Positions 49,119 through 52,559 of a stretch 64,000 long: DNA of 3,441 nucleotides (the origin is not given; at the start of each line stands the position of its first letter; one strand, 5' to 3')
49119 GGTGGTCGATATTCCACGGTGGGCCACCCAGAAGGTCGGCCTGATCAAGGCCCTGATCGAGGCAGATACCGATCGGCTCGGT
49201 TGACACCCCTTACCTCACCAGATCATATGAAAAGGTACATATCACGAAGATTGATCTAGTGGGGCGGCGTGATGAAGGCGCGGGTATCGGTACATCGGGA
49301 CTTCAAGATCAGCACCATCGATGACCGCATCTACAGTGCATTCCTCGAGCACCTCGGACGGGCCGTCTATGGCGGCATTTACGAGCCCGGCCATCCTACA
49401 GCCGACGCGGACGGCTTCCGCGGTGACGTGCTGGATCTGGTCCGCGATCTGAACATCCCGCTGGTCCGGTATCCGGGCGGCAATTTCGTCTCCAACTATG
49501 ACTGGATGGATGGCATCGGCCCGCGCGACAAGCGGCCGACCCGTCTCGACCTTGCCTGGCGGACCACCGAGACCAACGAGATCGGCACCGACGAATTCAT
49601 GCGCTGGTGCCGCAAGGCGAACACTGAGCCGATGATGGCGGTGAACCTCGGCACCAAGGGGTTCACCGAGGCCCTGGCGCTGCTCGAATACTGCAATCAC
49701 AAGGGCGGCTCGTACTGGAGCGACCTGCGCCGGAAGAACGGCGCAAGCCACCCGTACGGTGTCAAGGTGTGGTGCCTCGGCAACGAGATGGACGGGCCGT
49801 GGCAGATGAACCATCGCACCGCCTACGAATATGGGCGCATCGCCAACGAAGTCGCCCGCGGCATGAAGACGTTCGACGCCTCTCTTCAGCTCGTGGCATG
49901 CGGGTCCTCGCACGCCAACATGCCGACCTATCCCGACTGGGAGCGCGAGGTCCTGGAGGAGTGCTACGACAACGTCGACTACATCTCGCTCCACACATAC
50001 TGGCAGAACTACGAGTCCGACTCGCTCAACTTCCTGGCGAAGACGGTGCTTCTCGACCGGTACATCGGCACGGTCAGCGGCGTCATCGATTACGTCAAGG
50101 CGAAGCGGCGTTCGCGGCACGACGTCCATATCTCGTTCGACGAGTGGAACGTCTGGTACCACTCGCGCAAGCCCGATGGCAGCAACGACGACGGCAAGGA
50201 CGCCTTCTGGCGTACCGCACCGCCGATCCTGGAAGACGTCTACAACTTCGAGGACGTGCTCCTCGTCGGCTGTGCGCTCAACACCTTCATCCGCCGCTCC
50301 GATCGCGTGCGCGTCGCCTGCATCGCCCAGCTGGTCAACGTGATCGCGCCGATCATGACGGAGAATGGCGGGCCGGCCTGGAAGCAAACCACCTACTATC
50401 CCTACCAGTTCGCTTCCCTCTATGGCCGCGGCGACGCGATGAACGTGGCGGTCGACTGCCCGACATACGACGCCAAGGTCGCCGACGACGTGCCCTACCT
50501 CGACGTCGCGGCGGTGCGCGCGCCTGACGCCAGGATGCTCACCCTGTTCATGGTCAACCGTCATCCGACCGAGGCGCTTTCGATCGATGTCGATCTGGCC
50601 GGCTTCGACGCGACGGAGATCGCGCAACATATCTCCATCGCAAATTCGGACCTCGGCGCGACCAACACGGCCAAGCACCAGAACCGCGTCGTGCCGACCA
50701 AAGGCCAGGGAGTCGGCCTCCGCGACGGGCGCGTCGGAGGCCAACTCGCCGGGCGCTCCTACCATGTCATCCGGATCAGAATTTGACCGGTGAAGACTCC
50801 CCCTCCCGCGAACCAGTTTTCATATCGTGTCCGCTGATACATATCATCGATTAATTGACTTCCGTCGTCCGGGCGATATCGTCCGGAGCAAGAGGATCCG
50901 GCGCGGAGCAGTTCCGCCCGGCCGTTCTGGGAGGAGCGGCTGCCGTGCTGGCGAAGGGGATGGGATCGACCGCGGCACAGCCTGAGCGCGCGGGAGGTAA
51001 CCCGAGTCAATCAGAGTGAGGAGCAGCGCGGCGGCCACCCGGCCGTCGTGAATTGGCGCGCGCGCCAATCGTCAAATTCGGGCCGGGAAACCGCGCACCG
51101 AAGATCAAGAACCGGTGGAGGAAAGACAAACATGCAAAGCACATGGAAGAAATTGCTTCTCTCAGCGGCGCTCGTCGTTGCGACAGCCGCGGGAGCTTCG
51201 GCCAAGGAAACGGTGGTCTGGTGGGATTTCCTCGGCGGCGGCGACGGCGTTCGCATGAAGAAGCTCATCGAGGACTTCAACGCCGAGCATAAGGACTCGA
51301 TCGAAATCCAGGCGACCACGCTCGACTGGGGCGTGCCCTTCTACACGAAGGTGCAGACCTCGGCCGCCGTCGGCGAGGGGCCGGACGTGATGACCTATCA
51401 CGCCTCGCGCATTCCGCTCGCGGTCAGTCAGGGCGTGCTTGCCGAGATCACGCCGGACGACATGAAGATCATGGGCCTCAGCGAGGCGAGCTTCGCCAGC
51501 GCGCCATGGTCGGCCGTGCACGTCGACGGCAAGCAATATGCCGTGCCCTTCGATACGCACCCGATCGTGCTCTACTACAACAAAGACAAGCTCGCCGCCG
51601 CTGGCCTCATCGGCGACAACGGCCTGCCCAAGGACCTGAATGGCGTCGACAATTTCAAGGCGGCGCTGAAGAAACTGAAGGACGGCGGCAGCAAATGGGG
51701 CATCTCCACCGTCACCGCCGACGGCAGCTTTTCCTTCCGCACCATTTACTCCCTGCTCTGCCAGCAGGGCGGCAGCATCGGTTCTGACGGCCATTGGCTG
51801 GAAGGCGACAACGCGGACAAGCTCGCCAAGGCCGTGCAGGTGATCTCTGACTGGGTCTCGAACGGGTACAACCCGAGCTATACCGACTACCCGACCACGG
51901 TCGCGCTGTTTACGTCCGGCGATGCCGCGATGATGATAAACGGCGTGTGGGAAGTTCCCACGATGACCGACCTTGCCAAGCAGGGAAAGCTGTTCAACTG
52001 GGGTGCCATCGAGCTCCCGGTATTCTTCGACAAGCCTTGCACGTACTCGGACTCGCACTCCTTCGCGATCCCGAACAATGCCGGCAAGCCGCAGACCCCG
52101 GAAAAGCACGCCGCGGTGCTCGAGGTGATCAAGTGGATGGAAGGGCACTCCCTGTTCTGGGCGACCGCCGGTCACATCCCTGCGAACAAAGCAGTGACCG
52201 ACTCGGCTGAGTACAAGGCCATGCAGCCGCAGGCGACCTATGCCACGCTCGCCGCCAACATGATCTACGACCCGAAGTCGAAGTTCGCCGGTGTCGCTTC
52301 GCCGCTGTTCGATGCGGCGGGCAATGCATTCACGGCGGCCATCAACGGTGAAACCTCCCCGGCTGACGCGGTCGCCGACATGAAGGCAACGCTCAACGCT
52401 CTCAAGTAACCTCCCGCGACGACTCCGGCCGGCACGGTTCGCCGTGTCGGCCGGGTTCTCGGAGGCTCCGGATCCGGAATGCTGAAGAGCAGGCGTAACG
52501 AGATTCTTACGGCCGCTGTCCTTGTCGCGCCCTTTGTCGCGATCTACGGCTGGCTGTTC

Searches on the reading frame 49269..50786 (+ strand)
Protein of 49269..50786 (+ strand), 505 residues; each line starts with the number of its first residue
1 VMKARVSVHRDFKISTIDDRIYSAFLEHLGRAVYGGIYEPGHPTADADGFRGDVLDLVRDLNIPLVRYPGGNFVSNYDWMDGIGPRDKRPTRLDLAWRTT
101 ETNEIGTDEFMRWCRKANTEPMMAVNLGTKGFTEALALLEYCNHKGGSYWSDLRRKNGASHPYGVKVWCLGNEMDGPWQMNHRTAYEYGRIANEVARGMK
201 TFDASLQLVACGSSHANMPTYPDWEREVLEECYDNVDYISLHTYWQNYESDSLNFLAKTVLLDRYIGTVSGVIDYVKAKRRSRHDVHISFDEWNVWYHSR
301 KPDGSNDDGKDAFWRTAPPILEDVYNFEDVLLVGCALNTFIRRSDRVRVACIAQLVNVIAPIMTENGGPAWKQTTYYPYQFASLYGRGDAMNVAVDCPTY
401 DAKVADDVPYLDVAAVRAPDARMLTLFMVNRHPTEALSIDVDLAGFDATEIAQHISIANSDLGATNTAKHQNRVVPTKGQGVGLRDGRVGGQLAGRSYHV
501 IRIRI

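Call 45: search_protein_families(library=pfam, proteins=[window:49269-50786:+], max_evalue=0.00001)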
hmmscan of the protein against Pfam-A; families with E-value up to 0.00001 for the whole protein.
window:49269-50786:+ (505 aa): 1 family
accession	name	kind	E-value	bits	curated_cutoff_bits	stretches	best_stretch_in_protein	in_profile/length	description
PF06964.18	Alpha-L-AF_C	-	1.3e-46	159.3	27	1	291-489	1-157/165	Alpha-L-arabinofuranosidase C-terminal domain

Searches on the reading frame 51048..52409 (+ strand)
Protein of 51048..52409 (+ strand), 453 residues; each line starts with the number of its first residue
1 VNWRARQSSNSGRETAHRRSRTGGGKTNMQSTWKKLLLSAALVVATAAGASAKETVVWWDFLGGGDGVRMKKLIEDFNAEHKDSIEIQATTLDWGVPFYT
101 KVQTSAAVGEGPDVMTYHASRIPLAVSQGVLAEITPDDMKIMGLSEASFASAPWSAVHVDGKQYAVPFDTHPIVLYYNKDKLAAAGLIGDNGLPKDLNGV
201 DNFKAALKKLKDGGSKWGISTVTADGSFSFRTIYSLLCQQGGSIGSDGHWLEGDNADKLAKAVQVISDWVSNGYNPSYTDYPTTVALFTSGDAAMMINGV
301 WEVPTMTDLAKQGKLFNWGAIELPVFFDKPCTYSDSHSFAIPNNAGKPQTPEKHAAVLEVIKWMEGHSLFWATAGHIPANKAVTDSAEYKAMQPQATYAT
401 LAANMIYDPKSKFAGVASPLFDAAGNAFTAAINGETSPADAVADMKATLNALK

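Call 45: search_protein_families(library=pfam, proteins=[window:51048-52409:+], max_evalue=0.00001)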
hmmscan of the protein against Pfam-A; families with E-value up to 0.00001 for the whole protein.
window:51048-52409:+ (453 aa): 2 families
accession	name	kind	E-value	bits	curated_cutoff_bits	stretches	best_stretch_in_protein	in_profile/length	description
PF13416.11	SBP_bac_8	-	3.5e-30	106.2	27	1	72-391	1-273/279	Bacterial extracellular solute-binding protein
PF01547.30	SBP_bac_1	-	8.5e-22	79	26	1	70-365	10-301/307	Bacterial extracellular solute-binding protein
